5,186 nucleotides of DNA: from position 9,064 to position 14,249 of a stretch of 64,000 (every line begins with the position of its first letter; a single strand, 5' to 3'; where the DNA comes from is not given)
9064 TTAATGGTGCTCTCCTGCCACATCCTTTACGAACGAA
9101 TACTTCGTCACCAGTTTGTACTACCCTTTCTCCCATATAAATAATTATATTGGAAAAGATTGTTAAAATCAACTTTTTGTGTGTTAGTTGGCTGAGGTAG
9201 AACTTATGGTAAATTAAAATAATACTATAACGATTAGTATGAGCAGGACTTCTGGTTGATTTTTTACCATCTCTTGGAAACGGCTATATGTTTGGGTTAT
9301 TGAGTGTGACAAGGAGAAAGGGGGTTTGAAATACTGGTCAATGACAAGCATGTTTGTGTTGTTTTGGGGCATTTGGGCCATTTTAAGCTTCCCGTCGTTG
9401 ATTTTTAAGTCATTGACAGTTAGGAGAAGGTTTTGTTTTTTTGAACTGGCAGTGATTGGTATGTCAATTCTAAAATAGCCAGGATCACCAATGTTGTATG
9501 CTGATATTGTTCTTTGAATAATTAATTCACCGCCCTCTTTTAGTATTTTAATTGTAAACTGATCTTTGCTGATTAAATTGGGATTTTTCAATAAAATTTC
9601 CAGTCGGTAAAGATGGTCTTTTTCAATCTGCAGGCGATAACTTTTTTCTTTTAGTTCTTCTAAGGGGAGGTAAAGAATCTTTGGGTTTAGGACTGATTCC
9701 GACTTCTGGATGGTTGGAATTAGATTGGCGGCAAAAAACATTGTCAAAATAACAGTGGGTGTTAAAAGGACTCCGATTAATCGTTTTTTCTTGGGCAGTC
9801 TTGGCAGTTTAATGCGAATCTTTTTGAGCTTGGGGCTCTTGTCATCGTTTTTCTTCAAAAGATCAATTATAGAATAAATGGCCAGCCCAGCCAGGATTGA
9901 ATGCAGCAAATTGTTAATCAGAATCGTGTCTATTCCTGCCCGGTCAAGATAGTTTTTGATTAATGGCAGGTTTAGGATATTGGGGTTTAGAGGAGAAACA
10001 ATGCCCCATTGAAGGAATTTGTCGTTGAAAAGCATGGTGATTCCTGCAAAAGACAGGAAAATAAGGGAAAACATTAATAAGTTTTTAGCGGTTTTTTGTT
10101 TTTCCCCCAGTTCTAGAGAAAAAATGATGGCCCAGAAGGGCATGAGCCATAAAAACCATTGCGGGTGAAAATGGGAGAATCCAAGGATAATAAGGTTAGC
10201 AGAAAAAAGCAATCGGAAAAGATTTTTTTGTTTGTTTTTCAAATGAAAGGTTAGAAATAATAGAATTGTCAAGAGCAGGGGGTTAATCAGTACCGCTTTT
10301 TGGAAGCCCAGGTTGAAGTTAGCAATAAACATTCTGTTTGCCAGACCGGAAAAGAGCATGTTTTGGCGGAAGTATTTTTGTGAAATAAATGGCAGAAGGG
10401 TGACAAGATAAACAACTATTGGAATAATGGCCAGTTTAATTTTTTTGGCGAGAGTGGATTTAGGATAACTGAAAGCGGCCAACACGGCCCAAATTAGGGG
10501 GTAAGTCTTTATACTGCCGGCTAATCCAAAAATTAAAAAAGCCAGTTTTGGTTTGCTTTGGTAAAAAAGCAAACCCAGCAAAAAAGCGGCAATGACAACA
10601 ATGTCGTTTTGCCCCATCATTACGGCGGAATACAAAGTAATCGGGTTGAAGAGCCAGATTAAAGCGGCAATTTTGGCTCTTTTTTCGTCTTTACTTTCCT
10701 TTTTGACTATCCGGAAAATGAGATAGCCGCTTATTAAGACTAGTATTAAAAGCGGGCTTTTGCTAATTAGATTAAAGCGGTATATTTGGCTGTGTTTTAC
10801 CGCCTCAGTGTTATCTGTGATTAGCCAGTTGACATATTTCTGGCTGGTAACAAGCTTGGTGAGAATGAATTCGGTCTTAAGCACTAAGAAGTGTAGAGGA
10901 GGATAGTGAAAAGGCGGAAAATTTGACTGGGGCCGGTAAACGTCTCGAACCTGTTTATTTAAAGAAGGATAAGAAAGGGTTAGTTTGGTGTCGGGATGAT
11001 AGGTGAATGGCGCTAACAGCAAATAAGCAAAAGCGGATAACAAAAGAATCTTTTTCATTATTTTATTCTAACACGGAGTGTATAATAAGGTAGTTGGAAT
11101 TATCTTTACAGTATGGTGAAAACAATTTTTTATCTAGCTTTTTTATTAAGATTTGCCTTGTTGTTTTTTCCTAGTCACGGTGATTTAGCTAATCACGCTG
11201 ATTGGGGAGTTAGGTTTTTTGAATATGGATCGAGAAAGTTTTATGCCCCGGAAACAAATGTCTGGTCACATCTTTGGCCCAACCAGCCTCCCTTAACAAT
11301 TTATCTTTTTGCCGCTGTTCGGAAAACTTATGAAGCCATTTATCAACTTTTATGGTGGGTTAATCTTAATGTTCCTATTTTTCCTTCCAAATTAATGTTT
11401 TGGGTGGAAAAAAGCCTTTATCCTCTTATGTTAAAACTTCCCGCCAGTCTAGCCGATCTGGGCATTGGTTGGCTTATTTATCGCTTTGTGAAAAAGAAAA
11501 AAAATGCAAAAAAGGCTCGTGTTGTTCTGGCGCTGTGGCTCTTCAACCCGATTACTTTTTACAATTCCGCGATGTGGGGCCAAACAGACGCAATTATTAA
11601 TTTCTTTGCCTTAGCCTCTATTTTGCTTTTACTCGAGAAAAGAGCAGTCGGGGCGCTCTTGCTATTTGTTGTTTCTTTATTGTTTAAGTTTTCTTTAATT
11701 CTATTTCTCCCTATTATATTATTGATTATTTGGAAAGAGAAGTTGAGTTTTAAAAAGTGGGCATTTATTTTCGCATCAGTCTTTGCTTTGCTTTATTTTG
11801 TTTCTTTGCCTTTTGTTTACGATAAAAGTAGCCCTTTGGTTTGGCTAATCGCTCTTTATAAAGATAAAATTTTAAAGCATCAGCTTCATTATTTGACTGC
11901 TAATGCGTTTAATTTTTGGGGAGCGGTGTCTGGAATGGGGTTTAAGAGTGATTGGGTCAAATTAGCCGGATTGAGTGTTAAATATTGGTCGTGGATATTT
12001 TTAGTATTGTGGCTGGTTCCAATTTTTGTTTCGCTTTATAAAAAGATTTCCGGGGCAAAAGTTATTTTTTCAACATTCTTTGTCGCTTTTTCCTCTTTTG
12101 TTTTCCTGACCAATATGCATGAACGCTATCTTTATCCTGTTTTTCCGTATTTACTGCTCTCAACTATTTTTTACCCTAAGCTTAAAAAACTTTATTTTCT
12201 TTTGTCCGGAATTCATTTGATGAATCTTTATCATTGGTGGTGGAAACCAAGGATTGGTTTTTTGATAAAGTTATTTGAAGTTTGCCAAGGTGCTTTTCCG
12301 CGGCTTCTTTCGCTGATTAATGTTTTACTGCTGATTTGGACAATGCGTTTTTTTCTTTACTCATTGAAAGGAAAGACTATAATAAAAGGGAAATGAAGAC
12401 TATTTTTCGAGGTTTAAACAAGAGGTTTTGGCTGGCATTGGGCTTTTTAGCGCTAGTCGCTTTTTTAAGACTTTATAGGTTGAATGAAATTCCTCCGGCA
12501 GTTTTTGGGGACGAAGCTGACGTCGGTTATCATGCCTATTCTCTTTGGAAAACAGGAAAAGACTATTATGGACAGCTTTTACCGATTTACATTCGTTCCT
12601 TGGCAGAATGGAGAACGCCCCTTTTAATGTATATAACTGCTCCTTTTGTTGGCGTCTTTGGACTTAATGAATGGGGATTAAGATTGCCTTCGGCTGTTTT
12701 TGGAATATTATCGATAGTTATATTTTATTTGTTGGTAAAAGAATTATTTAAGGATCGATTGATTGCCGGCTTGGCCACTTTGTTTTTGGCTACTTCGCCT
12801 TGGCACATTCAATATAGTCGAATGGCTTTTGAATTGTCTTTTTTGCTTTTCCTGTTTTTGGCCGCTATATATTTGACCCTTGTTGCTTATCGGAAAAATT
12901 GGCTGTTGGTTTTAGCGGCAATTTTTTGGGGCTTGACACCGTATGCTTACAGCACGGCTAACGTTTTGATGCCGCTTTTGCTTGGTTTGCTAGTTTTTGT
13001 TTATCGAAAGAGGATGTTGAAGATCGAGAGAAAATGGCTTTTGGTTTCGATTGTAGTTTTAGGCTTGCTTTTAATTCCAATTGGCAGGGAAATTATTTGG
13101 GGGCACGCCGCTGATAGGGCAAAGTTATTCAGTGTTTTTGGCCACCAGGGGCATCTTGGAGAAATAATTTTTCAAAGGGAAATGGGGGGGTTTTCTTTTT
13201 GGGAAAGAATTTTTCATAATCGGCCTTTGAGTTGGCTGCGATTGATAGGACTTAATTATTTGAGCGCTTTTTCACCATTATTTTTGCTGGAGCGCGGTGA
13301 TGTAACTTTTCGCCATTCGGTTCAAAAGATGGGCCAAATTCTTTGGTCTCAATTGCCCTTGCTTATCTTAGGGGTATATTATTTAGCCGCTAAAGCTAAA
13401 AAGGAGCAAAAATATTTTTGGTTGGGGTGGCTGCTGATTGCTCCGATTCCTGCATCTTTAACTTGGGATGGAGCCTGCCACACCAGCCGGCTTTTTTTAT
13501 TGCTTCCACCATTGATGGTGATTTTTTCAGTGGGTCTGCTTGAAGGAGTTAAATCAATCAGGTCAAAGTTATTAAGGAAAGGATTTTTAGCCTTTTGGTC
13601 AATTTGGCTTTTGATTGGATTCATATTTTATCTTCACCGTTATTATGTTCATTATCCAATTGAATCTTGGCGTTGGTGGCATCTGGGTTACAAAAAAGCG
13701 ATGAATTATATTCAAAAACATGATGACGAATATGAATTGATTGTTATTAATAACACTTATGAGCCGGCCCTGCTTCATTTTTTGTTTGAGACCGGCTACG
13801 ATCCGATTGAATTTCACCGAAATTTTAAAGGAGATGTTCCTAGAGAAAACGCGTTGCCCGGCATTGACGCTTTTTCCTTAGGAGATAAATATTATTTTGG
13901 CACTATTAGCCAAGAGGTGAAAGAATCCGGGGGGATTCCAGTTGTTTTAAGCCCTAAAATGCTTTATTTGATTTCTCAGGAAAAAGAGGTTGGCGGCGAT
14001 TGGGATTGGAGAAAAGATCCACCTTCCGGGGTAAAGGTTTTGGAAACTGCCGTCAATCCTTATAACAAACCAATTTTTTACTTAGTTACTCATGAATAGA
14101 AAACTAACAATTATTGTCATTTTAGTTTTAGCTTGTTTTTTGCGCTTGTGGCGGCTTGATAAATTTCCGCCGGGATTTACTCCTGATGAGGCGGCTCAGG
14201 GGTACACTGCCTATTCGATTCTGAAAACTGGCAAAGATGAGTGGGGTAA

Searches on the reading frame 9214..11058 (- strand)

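Call 14: search_protein_families(library=pfam, proteins=[window:9214-11058:-], max_evalue=0.001)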
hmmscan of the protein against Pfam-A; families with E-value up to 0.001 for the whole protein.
window:9214-11058:- (614 aa): 1 family
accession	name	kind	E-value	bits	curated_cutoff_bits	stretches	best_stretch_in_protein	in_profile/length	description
PF09594.16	GT87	-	2.8e-09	37.5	25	1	105-237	32-161/237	Glycosyltransferase family 87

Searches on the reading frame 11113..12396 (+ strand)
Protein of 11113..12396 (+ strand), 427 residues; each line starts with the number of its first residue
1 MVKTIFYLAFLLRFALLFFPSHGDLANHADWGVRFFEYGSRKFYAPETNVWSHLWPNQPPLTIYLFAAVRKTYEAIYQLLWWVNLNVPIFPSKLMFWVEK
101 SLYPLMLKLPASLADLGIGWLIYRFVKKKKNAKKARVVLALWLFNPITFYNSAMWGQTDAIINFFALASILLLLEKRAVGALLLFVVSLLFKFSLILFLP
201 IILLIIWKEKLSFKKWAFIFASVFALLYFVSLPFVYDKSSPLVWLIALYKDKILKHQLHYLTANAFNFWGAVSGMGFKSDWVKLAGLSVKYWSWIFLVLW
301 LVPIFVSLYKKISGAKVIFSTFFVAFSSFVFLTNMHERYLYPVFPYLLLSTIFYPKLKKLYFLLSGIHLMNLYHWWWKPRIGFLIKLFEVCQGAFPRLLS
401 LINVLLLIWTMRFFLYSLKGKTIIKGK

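Call 14: search_protein_families(library=pfam, proteins=[window:11113-12396:+], max_evalue=0.001)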
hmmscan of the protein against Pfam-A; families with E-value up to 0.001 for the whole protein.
window:11113-12396:+ (427 aa): 1 family
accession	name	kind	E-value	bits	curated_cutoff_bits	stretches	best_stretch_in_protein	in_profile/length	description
PF06728.19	PIG-U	-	0.00068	19.3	24.5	0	48-376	48-360/378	GPI transamidase subunit PIG-U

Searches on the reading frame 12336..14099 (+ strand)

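Call 14: search_protein_families(library=pfam, proteins=[window:12336-14099:+], max_evalue=0.001)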
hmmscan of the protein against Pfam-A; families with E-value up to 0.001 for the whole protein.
window:12336-14099:+ (587 aa): 2 families
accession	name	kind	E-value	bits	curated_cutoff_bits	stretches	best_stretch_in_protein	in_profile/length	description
PF13231.12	PMT_2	-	1.1e-13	52.2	26.1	1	94-243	3-152/160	Dolichyl-phosphate-mannose-protein mannosyltransferase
PF02366.24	PMT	-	2.4e-10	40.8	22.7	1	39-253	5-234/245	Dolichyl-phosphate-mannose-protein mannosyltransferase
